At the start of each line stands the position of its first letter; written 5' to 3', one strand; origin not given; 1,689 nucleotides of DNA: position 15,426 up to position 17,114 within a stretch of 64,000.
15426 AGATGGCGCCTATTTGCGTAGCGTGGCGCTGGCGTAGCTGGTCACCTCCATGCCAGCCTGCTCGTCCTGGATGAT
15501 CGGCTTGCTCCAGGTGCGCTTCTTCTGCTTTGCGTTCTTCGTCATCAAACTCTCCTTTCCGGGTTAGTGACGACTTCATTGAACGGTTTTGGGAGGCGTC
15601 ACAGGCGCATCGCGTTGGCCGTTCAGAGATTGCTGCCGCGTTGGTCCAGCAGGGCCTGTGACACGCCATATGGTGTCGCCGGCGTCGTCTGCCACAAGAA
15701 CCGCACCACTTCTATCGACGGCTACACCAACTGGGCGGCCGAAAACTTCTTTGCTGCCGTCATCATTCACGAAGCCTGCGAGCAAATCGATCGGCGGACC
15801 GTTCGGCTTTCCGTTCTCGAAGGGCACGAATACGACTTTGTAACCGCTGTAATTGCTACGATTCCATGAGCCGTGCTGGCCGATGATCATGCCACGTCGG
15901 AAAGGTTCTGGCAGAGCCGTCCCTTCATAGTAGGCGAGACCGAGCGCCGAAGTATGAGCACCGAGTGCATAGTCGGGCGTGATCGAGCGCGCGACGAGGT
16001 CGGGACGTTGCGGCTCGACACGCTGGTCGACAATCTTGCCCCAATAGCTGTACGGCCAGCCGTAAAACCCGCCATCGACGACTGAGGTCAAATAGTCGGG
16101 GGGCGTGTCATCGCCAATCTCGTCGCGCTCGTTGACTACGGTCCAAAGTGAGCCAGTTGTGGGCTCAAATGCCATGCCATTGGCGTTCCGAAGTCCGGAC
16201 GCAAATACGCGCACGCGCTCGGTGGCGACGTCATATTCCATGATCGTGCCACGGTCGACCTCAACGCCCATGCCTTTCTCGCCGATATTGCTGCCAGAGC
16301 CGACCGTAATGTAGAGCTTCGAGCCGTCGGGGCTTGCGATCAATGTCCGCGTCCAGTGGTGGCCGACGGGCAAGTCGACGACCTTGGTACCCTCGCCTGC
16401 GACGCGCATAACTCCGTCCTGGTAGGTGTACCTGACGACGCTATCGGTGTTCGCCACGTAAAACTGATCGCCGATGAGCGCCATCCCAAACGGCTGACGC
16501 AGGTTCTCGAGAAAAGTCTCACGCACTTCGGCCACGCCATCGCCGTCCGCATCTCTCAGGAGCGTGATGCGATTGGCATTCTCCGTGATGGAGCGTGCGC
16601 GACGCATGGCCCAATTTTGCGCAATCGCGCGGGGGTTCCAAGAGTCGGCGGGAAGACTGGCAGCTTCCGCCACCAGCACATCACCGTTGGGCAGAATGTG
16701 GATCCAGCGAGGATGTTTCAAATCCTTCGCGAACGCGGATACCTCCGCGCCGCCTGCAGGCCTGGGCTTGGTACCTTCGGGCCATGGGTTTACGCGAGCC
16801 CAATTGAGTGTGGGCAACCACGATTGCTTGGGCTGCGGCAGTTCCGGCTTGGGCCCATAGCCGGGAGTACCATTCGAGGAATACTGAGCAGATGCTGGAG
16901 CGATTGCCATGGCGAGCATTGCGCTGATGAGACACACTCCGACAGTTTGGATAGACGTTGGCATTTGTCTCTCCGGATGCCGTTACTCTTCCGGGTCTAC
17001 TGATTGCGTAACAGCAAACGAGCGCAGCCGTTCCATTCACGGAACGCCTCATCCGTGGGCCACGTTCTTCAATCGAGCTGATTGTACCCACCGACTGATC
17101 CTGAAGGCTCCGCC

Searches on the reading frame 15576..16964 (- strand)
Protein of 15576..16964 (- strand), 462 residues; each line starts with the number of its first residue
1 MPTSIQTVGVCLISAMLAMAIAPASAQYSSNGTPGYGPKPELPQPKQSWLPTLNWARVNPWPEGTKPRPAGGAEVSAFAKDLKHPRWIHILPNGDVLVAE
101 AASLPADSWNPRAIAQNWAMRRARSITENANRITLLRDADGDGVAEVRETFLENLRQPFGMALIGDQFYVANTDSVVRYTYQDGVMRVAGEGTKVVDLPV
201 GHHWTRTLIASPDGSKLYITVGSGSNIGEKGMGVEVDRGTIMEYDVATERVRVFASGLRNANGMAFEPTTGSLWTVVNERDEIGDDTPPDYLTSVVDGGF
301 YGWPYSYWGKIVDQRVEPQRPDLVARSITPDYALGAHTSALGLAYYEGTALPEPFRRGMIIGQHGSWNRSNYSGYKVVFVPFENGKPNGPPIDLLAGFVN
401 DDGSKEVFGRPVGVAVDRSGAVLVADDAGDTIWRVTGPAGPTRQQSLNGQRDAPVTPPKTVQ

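Call 41: search_protein_families(library=pfam, proteins=[window:15576-16964:-], max_evalue=0.01)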
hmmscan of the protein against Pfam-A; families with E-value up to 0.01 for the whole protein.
window:15576-16964:- (462 aa): 5 families
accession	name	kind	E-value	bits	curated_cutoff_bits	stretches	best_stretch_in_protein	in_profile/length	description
PF07995.17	GSDH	-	7.5e-11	42.3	25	1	201-361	112-275/332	Glucose / Sorbosone dehydrogenase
PF23500.1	DUF7133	-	2.2e-09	37.5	27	1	81-362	25-290/385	Domain of unknown function (DUF7133)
PF22807.2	TrAA12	-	4.2e-06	25.8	30.9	1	160-283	57-195/463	TrAA12-like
PF01436.27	NHL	-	2.8e-05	24.4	20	0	408-426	1-19/28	NHL repeat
PF03088.22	Str_synth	-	0.0039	17.7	25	0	236-268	34-66/89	Strictosidine synthase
